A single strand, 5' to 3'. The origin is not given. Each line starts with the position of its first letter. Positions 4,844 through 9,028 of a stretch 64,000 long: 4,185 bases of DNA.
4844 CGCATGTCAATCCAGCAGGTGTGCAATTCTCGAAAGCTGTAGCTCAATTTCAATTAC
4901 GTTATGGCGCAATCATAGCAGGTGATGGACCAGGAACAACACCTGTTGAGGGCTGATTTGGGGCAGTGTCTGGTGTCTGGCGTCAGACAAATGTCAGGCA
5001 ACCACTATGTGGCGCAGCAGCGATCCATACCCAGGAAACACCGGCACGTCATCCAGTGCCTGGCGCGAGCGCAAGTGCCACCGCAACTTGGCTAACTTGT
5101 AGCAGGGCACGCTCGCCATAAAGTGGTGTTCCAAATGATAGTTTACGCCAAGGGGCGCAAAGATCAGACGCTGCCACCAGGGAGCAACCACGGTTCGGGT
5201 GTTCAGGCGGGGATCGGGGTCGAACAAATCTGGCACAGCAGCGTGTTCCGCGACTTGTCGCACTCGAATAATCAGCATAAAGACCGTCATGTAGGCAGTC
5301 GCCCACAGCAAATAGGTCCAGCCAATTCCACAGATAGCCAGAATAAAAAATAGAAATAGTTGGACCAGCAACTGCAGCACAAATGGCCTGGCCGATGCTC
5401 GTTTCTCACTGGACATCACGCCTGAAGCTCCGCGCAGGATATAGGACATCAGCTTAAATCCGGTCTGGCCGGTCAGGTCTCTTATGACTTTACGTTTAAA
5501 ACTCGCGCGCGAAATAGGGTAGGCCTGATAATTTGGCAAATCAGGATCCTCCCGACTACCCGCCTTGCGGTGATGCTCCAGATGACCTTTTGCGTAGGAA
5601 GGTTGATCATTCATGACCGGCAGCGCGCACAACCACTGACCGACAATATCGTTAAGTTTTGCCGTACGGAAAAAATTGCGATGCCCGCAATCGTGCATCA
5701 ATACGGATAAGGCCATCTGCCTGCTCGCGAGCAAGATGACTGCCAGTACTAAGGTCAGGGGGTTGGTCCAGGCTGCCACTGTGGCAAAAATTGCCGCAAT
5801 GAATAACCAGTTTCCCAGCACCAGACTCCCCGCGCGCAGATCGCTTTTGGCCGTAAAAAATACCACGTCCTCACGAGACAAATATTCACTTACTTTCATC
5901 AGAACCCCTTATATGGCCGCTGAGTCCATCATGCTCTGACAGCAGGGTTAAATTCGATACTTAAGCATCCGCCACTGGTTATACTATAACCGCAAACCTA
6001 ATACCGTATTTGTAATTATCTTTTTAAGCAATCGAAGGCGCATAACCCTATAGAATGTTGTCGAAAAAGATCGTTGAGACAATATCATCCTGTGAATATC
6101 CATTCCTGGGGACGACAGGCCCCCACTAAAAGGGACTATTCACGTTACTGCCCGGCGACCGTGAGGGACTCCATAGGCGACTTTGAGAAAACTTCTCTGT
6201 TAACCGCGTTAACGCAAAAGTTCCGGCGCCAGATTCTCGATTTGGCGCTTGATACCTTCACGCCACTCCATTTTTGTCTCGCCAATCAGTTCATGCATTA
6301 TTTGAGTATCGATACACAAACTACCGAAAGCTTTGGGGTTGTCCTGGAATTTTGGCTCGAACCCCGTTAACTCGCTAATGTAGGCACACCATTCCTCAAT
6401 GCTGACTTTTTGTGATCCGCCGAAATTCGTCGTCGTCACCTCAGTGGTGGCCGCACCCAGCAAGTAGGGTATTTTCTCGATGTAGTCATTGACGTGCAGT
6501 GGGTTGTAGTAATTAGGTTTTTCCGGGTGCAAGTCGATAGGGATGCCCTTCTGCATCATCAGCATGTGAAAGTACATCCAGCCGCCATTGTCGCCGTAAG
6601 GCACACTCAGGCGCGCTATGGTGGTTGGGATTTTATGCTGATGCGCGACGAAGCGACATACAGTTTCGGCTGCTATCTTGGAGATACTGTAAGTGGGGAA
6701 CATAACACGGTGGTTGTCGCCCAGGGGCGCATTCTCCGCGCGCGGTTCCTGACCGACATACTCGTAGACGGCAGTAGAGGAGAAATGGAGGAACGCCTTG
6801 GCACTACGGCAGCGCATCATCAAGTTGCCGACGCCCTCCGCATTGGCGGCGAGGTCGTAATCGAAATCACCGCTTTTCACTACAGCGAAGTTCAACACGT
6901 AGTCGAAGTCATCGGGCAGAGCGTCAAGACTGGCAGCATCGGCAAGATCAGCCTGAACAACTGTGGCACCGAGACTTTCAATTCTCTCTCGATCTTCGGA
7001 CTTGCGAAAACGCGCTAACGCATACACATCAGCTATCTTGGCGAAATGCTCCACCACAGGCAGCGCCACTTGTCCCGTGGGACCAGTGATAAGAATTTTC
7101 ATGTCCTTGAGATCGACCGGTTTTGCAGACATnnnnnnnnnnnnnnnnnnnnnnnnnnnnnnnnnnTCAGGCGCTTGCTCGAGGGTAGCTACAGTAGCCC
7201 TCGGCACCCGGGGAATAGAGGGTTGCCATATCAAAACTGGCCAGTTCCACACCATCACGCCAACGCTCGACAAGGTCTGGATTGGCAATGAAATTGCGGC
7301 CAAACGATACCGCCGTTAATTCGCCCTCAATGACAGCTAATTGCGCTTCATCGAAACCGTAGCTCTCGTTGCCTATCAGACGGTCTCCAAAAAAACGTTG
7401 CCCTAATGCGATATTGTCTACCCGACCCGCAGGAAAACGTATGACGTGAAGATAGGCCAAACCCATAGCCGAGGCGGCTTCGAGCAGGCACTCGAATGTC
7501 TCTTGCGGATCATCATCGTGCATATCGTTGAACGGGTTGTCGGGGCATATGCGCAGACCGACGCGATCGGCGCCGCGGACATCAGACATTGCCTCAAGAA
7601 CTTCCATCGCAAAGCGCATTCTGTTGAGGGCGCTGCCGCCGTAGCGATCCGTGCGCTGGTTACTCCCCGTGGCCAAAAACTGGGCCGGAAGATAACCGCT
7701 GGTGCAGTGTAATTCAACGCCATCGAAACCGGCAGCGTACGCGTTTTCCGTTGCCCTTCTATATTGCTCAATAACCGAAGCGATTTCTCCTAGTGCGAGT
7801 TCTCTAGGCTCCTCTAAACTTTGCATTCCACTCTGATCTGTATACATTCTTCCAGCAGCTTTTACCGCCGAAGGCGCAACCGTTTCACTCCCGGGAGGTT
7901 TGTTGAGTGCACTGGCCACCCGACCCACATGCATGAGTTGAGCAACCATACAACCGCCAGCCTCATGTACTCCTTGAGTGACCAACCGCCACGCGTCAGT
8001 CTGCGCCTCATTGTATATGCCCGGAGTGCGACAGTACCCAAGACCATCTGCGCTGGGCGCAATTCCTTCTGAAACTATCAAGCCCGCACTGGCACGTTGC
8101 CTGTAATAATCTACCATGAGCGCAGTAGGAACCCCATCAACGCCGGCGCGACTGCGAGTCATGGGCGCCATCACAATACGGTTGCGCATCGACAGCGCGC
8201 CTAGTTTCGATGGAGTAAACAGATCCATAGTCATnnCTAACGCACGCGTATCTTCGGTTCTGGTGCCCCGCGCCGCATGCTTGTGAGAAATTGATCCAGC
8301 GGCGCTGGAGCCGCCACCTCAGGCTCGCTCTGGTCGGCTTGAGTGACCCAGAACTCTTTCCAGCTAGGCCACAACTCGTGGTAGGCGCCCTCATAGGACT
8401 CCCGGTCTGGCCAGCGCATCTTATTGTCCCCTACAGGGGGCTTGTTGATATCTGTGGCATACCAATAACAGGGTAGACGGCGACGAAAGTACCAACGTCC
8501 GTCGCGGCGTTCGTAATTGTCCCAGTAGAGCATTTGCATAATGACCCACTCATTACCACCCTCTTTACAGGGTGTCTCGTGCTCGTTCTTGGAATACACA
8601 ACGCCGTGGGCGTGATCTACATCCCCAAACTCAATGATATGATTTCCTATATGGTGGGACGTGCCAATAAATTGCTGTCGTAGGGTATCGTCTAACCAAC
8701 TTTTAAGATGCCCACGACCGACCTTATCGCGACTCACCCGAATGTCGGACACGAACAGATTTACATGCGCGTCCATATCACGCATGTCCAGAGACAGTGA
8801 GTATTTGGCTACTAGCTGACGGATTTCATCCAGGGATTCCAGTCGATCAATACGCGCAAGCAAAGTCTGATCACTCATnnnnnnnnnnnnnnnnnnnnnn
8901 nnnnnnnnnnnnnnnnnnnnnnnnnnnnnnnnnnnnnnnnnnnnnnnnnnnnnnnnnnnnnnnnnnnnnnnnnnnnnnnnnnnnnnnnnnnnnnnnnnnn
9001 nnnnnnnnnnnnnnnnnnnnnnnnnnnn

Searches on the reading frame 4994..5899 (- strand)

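Call 21: search_protein_families(library=pfam, proteins=[window:4994-5899:-], max_evalue=0.00001)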
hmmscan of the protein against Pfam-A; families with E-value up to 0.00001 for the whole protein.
window:4994-5899:- (301 aa): 1 family
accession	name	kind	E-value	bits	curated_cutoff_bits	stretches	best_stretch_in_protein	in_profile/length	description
PF00487.30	FA_desaturase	-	1.9e-40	139.7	29.7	1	47-286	3-248/253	Fatty acid desaturase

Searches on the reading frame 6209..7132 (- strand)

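Call 21: search_protein_families(library=pfam, proteins=[window:6209-7132:-], max_evalue=0.00001)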
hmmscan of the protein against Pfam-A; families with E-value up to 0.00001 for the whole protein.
window:6209-7132:- (307 aa): 5 families
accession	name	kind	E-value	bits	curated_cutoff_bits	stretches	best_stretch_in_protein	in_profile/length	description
PF01370.27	Epimerase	-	1.9e-21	77.1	20.9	1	13-219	1-219/240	NAD dependent epimerase/dehydratase family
PF16363.11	GDP_Man_Dehyd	-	1.4e-11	44.9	27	1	14-225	1-237/332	GDP-mannose 4,6 dehydratase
PF07993.18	NAD_binding_4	-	1.3e-08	34.8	20.1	1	47-180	59-209/258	Male sterility protein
PF04321.23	RmlD_sub_bind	-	6.6e-08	32.4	27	1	11-193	1-166/287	RmlD substrate binding domain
PF05368.20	NmrA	-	1.2e-07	32.1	27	1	10-79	2-73/298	NmrA-like family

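Call 23: search_protein_families(library=ncbifam, proteins=[window:6209-7132:-], max_evalue=1e-10)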
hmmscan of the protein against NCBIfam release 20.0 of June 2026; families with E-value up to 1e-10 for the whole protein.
window:6209-7132:- (307 aa): 0 families

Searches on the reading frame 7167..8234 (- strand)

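Call 21: search_protein_families(library=pfam, proteins=[window:7167-8234:-], max_evalue=0.00001)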
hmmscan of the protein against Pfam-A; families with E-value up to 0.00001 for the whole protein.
window:7167-8234:- (355 aa): 1 family
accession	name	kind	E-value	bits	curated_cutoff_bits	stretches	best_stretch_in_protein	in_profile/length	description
PF00724.26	Oxidored_FMN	-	1e-70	239.2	27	1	4-330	1-340/342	NADH:flavin oxidoreductase / NADH oxidase family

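Call 23: search_protein_families(library=ncbifam, proteins=[window:7167-8234:-], max_evalue=1e-10)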
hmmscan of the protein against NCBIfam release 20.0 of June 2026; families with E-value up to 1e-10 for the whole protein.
window:7167-8234:- (355 aa): 8 families
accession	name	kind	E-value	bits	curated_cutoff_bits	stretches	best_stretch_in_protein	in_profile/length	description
NF007899.0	PRK10605.1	subfamily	1.3e-91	307.6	403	1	3-352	4-364/365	N-ethylmaleimide reductase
TIGR03997.1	mycofact_OYE_2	equivalog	1.3e-42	146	793.15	1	5-234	2-221/645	mycofactocin system FadH/OYE family oxidoreductase 2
NF006101.0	PRK08255.1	equivalog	1.4e-39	135.8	1078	1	3-233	397-629/768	bifunctional salicylyl-CoA 5-hydroxylase/oxidoreductase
NF010047.0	PRK13523.1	equivalog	5.5e-35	121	431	1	1-220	1-208/339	NADPH dehydrogenase NamA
NF041087.1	bile_acid_BaiCD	equivalog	1.9e-30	105.6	825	1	4-217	3-203/642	bile acid Fe-S flavoenzyme BaiCD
NF045592.1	bili_reduct_N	equivalog_domain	6.1e-22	78.2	425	1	5-216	2-200/363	bilirubin reductase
NF045599.1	bili_reduct_long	exception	1.5e-21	76.4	750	1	5-218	1-202/641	bilirubin reductase, long form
TIGR03996.1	mycofact_OYE_1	hypoth_equivalog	1.1e-18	67.1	627.9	1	14-233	11-215/633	mycofactocin system FadH/OYE family oxidoreductase 1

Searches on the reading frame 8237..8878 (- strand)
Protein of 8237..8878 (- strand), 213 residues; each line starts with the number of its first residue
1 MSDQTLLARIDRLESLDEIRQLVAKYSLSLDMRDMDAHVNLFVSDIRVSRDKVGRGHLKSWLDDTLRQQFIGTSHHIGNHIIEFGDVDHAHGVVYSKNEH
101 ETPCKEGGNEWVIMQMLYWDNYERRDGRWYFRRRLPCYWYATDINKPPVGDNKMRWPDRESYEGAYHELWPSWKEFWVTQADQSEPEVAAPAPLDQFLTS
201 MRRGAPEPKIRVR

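Call 4: search_protein_families(library=pfam, proteins=[window:8237-8878:-], max_evalue=0.01)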
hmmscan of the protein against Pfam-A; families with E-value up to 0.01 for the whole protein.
window:8237-8878:- (213 aa): 1 family
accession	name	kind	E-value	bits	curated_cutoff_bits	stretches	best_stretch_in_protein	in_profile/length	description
PF13577.12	SnoaL_4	-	1.4e-21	77.2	24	1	11-134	1-125/126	SnoaL-like domain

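Call 5: search_protein_families(library=ncbifam, proteins=[window:8237-8878:-], max_evalue=0.01)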
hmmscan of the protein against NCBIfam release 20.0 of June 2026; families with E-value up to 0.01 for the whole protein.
window:8237-8878:- (213 aa): 0 families
